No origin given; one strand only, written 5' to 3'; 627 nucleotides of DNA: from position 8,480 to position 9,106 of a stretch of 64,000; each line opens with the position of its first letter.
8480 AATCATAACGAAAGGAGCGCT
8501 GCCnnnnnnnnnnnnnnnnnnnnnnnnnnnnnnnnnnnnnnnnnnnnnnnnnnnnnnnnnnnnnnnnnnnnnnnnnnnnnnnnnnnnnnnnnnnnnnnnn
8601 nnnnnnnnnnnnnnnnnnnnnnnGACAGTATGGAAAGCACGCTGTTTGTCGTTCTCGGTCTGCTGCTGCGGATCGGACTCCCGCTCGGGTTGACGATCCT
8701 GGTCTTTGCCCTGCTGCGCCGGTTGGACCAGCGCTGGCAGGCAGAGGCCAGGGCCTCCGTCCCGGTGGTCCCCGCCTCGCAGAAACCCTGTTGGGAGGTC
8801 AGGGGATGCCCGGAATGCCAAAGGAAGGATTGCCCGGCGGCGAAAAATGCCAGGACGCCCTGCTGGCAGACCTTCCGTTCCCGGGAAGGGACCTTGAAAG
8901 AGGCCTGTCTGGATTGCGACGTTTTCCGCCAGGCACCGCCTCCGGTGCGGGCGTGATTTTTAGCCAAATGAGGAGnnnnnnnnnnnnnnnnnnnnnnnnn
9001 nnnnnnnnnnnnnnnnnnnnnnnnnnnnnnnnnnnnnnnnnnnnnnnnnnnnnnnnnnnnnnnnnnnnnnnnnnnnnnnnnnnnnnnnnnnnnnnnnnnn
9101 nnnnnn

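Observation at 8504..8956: Tandem MESTL small membrane proteins heading the cytochrome operon; the second carries a seven-Cys two-CW domain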

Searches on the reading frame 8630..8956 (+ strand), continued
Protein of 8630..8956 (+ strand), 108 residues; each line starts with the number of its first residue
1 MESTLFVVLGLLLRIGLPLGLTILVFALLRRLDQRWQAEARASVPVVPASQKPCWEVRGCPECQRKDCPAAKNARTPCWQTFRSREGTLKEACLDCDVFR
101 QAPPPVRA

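Call 36: find_encoding_contigs(protein=P0252, flank=8000, max_places=2)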
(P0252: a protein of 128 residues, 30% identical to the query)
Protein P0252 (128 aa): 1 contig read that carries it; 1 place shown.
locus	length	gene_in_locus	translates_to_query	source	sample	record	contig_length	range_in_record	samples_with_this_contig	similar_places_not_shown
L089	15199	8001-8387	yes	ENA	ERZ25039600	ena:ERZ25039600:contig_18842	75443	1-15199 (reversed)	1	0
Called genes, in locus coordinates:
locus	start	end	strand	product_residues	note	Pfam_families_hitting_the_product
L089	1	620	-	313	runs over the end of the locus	-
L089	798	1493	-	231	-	PF00128:Alpha-amylase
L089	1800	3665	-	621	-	PF03714:PUD, PF22058:X25_BaPul_like, PF02903:Alpha-amylase_N, PF00128:Alpha-amylase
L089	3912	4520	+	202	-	PF00440:TetR_N, PF13305:TetR_C_33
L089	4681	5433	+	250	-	PF11716:MDMPI_N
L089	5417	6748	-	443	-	PF00709:Adenylsucc_synt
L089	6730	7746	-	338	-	-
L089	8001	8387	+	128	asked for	-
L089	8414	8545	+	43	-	-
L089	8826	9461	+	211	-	-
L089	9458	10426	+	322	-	PF00037:Fer4 (faint), PF12838:Fer4_7 (weak), PF13237:Fer4_10 (weak), PF13247:Fer4_11, PF12838:Fer4_7 (weak), PF12837:Fer4_6 (weak), PF13187:Fer4_9 (weak), PF13237:Fer4_10 (weak), +3 more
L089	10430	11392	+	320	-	PF03916:NrfD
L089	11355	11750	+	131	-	-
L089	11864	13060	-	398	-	PF22020:RlmL_1st, PF01170:UPF0020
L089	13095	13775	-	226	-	PF13361:UvrD_C (faint)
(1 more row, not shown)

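Call 37: find_encoding_contigs(protein=P0200, flank=8000, max_places=2)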
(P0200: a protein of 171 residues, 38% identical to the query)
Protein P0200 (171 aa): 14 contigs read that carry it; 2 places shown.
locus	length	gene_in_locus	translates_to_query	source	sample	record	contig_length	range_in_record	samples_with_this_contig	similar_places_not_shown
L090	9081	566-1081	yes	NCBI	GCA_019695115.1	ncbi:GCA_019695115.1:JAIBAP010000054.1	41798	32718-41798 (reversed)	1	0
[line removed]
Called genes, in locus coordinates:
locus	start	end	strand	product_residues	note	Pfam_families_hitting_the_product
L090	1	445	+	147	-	PF13751:DDE_Tnp_1_6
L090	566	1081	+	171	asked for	-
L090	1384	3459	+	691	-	PF00009:GTP_EFTU, PF01926:MMR_HSR1 (weak), PF03144:GTP_EFTU_D2 (faint), PF22042:EF-G_D2, PF14492:EFG_III, PF03764:EFG_IV, PF00679:EFG_C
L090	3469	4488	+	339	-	PF03706:LPG_synthase_TM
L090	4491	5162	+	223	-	PF02811:PHP, PF13263:PHP_C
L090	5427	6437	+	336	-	PF13367:PrsW-protease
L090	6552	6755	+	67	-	-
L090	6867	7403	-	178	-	-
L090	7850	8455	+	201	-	PF28474:DUF8412, PF13376:OmdA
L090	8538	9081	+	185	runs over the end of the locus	-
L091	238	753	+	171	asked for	-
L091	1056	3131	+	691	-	PF00009:GTP_EFTU, PF01926:MMR_HSR1 (weak), PF03144:GTP_EFTU_D2 (faint), PF22042:EF-G_D2, PF14492:EFG_III, PF03764:EFG_IV, PF00679:EFG_C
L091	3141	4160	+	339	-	PF03706:LPG_synthase_TM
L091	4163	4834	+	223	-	PF02811:PHP, PF13263:PHP_C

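Call 81: find_related_loci(query=A7, collection=metagenome_contigs, flank=7000)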
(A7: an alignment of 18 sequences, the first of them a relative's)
Query A7 (126 aa) in metagenome_contigs; peptide patterns used: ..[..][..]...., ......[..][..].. (x = any residue, [..] = any of these).
434 stretches matched a pattern; 160 encode a relative of the query (tblastn E <= 1e-3); the best 80 are kept; 80 distinct loci.
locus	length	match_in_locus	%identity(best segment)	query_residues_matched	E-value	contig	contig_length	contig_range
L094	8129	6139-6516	99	1-126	5e-79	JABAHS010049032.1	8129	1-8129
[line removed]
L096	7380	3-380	59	1-126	2e-47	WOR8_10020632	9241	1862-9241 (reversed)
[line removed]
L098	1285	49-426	60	1-126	1e-48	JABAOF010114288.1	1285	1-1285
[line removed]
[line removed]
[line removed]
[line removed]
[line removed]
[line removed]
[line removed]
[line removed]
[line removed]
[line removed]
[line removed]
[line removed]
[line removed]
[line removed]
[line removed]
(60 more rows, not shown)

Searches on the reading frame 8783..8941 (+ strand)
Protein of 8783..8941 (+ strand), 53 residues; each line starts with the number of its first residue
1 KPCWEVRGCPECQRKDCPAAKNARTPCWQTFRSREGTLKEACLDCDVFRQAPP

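Call 42: find_homologous_proteins(query=A4, max_evalue=0.01)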
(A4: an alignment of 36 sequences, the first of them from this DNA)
Query A4 (36 sequences) (53 aa, profile of the alignment): 7 proteins with E <= 0.01 among 19 candidates.
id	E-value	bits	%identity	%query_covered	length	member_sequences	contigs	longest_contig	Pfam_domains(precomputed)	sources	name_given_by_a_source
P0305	1.2e-15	75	40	94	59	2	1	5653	-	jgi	jgi:hypothetical protein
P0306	1.6e-12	65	36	89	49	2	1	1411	-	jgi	jgi:hypothetical protein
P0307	2.1e-5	42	37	92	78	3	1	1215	-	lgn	-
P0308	9.4e-5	40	37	91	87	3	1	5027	-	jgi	-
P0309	1.1e-4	40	36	89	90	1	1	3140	-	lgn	-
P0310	2.3e-4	39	38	70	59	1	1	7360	-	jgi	jgi:hypothetical protein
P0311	6.0e-4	37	40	91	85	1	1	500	-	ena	-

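Call 43: search_protein_families(library=ncbifam, alignment_id=A4, max_evalue=10)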
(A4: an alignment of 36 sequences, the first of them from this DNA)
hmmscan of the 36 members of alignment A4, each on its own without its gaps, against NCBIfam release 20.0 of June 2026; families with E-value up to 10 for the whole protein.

A. member 1, seq(53 aa): 1 family
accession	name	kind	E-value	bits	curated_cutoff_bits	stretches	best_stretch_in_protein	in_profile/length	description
NF045718.1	two_CW_domain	domain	0.65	10.4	35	0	2-49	2-75/80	two-CW domain-containing protein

B. families by the number of members that match (of 36 scanned): 6 families
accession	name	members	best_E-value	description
NF045718.1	two_CW_domain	22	0.02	two-CW domain-containing protein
NF058604.1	RtpA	5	0.15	anti-TRAP protein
TIGR02605.1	CxxC_CxxC_SSSS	1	0.036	FmdB family zinc ribbon protein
NF008088.0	PRK10828.1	1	0.41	NAD(P)H nitroreductase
TIGR02443.1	TIGR02443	1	2.1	YheV family putative zinc ribbon protein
NF050125.1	ChrA_rel_RiPP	1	3.1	chryseobasin-related MNIO class RiPP peptide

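Call 44: search_protein_families(library=pfam, alignment_id=A4, max_evalue=10)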
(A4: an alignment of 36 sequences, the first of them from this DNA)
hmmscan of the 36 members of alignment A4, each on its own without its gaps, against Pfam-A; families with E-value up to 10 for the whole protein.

A. member 1, seq(53 aa): 1 family
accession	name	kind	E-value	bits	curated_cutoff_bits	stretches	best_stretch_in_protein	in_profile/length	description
PF07975.18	C1_4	-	7.1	7.4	28.9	0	9-48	2-42/55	TFIIH C1-like domain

B. families by the number of members that match (of 36 scanned): 13 families
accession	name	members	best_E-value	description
PF21276.3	ZNF512_C2HC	3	0.037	Zinc finger protein 512, C2HC zinc finger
PF06809.16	NPDC1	3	0.14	Neural proliferation differentiation control-1 protein (NPDC1)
PF23458.2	DUF7130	2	0.16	Domain of unknown function (DUF7130)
PF21349.2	RUBY_RBDX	1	0.0035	Rubrerythrin, rubredoxin-like domain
PF11437.13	Vanabin-2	1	0.033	Vanadium-binding protein 2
PF09723.15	Zn_ribbon_8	1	0.076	Zinc ribbon domain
PF18892.5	DUF5651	1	0.096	Family of unknown function (DUF5651)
PF13216.11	DUF4024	1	0.11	Protein of unknown function (DUF4024)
PF16564.11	MBDa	1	0.13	p55-binding region of Methyl-CpG-binding domain proteins MBD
PF22795.1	DUF4796_N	1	0.14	DUF4796 N-terminal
PF16014.10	SAP130_C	1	0.2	Histone deacetylase complex subunit SAP130 C-terminus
PF15203.11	TMEM95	1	0.3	TMEM95 family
PF07975.18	C1_4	1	7.1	TFIIH C1-like domain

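Call 46: search_protein_families(library=ncbifam, proteins=[P0307, P0308, P0309, P0310, P0311, P0305], max_evalue=1)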
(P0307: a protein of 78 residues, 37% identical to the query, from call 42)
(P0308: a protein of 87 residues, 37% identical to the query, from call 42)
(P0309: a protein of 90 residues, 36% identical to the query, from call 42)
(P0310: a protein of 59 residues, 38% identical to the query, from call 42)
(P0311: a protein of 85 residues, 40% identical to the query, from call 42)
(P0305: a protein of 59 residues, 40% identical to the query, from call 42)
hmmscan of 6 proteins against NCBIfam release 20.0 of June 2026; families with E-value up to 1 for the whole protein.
P0307 (78 aa): 1 family
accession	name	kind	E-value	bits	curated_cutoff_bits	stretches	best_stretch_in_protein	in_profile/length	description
NF045718.1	two_CW_domain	domain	0.12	12.8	35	1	10-61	2-76/80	two-CW domain-containing protein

P0308 (87 aa): 1 family
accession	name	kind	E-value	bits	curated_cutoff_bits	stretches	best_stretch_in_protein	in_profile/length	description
NF045718.1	two_CW_domain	domain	0.014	15.7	35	1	10-62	2-77/80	two-CW domain-containing protein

P0309 (90 aa): 1 family
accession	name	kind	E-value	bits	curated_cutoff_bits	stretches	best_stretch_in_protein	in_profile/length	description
NF045718.1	two_CW_domain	domain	0.29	11.5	35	0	8-41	2-54/80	two-CW domain-containing protein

P0310 (59 aa): 0 families

P0311 (85 aa): 1 family
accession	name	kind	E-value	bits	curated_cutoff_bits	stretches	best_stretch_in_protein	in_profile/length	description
NF045718.1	two_CW_domain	domain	0.0013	19.1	35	1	21-77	2-75/80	two-CW domain-containing protein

P0305 (59 aa): 1 family
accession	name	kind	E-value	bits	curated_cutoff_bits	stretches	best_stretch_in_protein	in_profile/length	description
NF045718.1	two_CW_domain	domain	0.71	10.3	35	0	7-55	2-76/80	two-CW domain-containing protein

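Call 57: find_encoding_contigs(protein=P0308, flank=5000, max_places=3)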
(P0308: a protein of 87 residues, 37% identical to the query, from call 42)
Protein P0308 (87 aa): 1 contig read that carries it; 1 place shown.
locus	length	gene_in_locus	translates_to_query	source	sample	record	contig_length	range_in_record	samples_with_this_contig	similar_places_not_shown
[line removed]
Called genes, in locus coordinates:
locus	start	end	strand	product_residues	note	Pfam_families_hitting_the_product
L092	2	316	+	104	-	?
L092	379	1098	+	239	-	PF12849:PBP_like_2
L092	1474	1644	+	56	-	-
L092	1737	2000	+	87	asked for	-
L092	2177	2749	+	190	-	PF04879:Molybdop_Fe4S4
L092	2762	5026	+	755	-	?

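Call 58: find_encoding_contigs(protein=P0310, flank=5000, max_places=3)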
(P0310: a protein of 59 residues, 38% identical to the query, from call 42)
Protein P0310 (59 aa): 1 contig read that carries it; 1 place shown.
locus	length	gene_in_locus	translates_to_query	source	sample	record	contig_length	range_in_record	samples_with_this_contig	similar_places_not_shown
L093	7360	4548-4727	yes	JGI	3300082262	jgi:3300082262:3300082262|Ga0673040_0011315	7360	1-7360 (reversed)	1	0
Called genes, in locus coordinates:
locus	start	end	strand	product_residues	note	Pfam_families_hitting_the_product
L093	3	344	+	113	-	?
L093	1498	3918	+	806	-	PF09699:Paired_CXXCH_1 (faint), PF14522:Cytochrome_C7 (faint), PF14537:Cytochrom_c3_2 (faint), PF22113:Mtrc-MtrF_II-IV_dom (faint)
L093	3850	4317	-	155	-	-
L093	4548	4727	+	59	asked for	-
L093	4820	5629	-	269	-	-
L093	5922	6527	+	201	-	PF01314:AFOR_C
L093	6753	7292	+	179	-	PF13361:UvrD_C, PF13538:UvrD_C_2 (weak)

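Call 65: predict_structure(alignment_id=A4)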
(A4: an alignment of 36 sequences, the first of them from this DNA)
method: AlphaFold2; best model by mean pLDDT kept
length: 53 residues; sequences in the alignment: 36
mean_pLDDT: 85.6   pTM: 0.57
mean pLDDT of the five models: 85.6, 84.4, 83.0, 82.3, 81.8
residues with pLDDT >= 90: 5; 70-90: 47; 50-70: 1; < 50: 0
segments of 3 or more residues with pLDDT < 50: none
pLDDT, mean of each block of 10 residues (from residue 1): 86 89 87 84 85 74
secondary structure, 60 per line:
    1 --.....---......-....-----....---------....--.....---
elements in order: H3-7 H11-16 H18-21 H27-30 H40-43 H46-50

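Call 68: fold_search(model_id=the predicted structure, library=pdb)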
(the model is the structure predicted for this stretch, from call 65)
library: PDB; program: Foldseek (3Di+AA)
matches with E <= 10: 0; with E <= 0.001: 0
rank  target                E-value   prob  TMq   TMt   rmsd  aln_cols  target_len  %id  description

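Call 70: search_dna_similar(query=P0308, collection=plasmids, mode=protein, max_evalue=1, max_rows=15)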
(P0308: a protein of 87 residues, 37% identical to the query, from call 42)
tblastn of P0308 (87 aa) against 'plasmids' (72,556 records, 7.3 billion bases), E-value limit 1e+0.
Records with a match: 2; places in all: 2; records where one place covers at least 80% of the query: 1.
Best place of each record, by identity: <60% 2.
By first word of the organism name: Novosphingobium 1; Phyllobacterium 1.
By predicted mobility (MOB-suite, as given by PLSDB): non-mobilizable 2.
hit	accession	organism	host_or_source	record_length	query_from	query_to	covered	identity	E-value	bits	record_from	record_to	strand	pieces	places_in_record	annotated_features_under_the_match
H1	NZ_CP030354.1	Novosphingobium sp. P6W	cell culture,podzolic fallow soil ...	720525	5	83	91%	29.3%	5e-1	35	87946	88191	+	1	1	hypothetical protein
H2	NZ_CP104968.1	Phyllobacterium sp. A18/5-2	Vicia costata,cell culture,root nodule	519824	3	29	31%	55.6%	9e-1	34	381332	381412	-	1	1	none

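Call 77: search_solved_structures(query=A4, max_evalue=10, show_alignments=3)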
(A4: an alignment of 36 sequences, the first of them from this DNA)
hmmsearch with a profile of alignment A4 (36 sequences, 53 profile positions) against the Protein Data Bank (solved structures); distinct sequences matched with E-value up to 10: 0.
